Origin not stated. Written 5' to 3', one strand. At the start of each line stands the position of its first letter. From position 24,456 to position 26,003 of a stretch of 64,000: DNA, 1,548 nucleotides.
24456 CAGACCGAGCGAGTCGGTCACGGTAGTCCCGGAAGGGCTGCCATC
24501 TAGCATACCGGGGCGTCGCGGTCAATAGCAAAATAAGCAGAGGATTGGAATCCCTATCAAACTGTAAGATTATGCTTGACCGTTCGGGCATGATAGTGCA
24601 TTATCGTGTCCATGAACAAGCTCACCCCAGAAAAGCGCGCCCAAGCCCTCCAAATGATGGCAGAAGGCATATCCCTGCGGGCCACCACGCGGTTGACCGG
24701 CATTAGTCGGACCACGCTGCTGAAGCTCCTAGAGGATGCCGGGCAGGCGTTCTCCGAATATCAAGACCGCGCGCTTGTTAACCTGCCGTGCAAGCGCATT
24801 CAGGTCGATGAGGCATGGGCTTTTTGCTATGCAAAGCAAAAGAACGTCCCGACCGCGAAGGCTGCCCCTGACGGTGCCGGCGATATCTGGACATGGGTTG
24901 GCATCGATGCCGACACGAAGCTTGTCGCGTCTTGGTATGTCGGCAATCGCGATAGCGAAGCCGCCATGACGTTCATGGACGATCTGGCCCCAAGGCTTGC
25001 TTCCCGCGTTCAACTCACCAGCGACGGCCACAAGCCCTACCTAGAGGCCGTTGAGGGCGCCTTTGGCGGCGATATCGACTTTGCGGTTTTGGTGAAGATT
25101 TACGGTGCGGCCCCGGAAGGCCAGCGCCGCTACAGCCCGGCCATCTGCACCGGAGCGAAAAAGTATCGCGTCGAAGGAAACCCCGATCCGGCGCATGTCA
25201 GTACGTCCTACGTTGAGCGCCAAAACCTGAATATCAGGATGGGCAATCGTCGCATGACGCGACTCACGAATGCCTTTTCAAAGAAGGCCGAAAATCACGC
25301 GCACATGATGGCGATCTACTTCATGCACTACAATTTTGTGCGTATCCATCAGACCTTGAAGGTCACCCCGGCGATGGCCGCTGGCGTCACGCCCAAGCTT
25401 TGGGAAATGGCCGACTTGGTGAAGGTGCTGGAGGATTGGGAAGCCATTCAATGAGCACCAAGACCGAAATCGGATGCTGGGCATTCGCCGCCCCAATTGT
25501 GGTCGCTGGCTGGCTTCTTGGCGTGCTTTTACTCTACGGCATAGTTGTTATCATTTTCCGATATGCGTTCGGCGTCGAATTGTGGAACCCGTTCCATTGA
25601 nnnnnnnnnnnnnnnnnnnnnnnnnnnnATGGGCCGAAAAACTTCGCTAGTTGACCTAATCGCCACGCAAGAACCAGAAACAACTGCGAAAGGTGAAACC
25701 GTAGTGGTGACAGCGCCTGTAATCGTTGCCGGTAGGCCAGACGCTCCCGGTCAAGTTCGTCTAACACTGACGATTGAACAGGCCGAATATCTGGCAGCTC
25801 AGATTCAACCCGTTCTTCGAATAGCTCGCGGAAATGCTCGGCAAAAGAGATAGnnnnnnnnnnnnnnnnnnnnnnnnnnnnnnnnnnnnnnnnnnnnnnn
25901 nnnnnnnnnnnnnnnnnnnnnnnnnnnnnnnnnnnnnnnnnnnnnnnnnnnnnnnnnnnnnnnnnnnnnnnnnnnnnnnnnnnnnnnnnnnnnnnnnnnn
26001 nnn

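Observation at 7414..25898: Two related IS1/IS1595-superfamily elements each carry a conserved small arginine-rich accessory ORF plus cargo genes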

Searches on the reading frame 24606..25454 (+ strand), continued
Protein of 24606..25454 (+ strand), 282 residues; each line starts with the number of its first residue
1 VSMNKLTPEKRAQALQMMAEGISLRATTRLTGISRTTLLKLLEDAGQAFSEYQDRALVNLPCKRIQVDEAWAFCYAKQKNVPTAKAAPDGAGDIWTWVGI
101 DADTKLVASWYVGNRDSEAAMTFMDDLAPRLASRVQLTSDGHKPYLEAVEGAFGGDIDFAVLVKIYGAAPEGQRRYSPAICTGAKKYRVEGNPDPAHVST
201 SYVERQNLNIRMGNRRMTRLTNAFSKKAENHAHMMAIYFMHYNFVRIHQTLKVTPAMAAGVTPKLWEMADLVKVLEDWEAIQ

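Call 77: search_dna_similar(query=window:24612-25451:+, collection=phages, mode=protein, max_rows=15)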
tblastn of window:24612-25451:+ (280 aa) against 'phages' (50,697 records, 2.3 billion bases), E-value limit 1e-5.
Records with a match: 1; places in all: 1; records where one place covers at least 80% of the query: 1.
Best place of each record, by identity: <60% 1.
By first word of the organism name: Brevundimonas 1.
By host as written in the record: Brevundimonas pondensis LVF1 1.
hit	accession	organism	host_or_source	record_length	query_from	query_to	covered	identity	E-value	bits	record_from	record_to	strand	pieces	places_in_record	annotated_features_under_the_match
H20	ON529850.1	Brevundimonas phage vB_BpoS-Gurke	Brevundimonas pondensis LVF1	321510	1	278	99%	37.0%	8e-49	178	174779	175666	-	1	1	none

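Call 91: find_homologous_proteins(query=window:24612-25451:+, max_evalue=1e-20)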
Query window:24612-25451:+ (280 aa): 8000 proteins with E <= 1e-20 among 8000 candidates; the best 120 are listed.
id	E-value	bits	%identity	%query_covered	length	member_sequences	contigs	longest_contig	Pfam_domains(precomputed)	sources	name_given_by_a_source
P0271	3.1e-178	609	95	100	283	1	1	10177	PF03400.19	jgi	jgi:IS1 family transposase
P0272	6.7e-176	601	93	99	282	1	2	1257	-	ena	-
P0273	1.9e-174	597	93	99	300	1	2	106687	-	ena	-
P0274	8.1e-174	595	91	100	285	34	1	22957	PF03400.19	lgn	-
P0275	5.6e-173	592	91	99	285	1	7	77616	PF03400.19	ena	-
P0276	9.4e-173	591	92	99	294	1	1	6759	-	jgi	jgi:IS1 family transposase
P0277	9.9e-173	591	90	100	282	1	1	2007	-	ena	-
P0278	1.2e-172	591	92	99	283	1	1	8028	PF03400.19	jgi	jgi:IS1 family transposase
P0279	1.9e-172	590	91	100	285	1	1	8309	-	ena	-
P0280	3.1e-172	589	92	100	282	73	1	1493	-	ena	-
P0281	4.5e-172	589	90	100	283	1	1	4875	PF13384.13,PF13551.13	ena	-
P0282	5.2e-172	589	92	100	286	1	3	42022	-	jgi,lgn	jgi:IS1 family transposase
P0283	9.0e-172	588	91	99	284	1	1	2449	PF03400.19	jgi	jgi:IS1 family transposase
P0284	1.1e-171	588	92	100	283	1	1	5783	-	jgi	jgi:IS1 family transposase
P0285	1.2e-171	587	90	100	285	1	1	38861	-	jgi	jgi:IS1 family transposase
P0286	1.4e-171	587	92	99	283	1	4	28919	PF03400.19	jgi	jgi:IS1 family transposase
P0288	2.7e-171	586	92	100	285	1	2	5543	PF03400.19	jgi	jgi:IS1 family transposase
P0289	4.4e-171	586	92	100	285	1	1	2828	PF03400.19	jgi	jgi:IS1 family transposase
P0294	1.3e-170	584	91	99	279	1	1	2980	PF03400.19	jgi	jgi:IS1 family transposase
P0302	5.1e-170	582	89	99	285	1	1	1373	PF03400.19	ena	-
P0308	1.6e-169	581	89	99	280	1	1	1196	PF03400.19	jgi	jgi:IS1 family transposase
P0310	1.8e-169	580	90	99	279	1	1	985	PF03400.19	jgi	jgi:IS1 family transposase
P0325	4.5e-168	576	88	100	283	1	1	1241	PF03400.19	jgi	jgi:IS1 family transposase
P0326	4.9e-168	576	89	100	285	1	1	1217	PF03400.19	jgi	-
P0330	1.3e-167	574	91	100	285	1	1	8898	PF03400.19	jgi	jgi:IS1 family transposase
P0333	1.9e-167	574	89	100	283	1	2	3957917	PF03400.19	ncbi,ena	-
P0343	1.1e-166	571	90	99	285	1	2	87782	PF03400.19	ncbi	ncbi:MAG: IS1 family transposase [Rhizomicrobium sp.]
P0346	2.5e-166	570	89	100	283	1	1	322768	PF03400.19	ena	-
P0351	4.3e-166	569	89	99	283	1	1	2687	PF03400.19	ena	-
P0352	4.8e-166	569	88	100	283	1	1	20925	PF03400.19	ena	-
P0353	5.4e-166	569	89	100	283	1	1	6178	PF03400.19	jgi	jgi:IS1 family transposase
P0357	1.3e-165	568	91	99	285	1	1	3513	PF03400.19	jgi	jgi:IS1 family transposase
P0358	1.4e-165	568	88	100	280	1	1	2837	PF03400.19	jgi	jgi:IS1 family transposase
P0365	3.5e-165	566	88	99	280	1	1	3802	PF03400.19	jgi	jgi:IS1 family transposase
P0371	1.0e-164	565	88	100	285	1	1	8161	PF03400.19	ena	-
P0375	3.1e-164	563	88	100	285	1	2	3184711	PF13384.13,PF03400.19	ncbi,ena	-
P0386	9.4e-164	562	89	100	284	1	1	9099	PF03400.19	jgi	jgi:IS1 family transposase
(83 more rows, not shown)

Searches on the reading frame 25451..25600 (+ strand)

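Call 6: search_protein_families(library=pfam, proteins=[window:25451-25600:+], max_evalue=0.1)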
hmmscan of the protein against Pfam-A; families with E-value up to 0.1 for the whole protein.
window:25451-25600:+ (49 aa): 1 family
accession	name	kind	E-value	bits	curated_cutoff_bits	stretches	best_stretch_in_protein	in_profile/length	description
PF10114.15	PocR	-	0.073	13.3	23.9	1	6-27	79-100/162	Sensory domain found in PocR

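Call 7: search_protein_families(library=ncbifam, proteins=[window:25451-25600:+], max_evalue=0.1)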
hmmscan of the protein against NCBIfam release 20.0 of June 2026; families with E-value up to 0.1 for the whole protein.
window:25451-25600:+ (49 aa): 0 families

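Call 70: search_protein_families(library=phrogs, proteins=[window:25451-25600:+], max_evalue=0.01)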
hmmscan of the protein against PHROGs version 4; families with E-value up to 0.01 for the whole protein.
window:25451-25600:+ (49 aa): 0 families

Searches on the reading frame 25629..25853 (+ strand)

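Call 6: search_protein_families(library=pfam, proteins=[window:25629-25853:+], max_evalue=0.1)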
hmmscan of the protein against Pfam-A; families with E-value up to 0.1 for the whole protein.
window:25629-25853:+ (74 aa): 2 families
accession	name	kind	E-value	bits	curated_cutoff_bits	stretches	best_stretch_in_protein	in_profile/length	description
PF00056.29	Ldh_1_N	-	0.034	14.6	27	1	8-66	55-109/141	lactate/malate dehydrogenase, NAD binding domain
PF01816.23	LRV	-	0.094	13.6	21.6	0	32-47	6-21/26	Leucine rich repeat variant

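Call 7: search_protein_families(library=ncbifam, proteins=[window:25629-25853:+], max_evalue=0.1)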
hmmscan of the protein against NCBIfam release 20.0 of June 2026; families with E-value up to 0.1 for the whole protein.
window:25629-25853:+ (74 aa): 1 family
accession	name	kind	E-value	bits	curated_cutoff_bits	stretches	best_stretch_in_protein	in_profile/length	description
TIGR02744.1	TrbI_Ftype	equivalog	0.023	14.8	83.65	1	18-45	78-105/112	type-F conjugative transfer system protein TrbI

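Call 70: search_protein_families(library=phrogs, proteins=[window:25629-25853:+], max_evalue=0.01)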
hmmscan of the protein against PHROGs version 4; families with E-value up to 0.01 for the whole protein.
window:25629-25853:+ (74 aa): 0 families
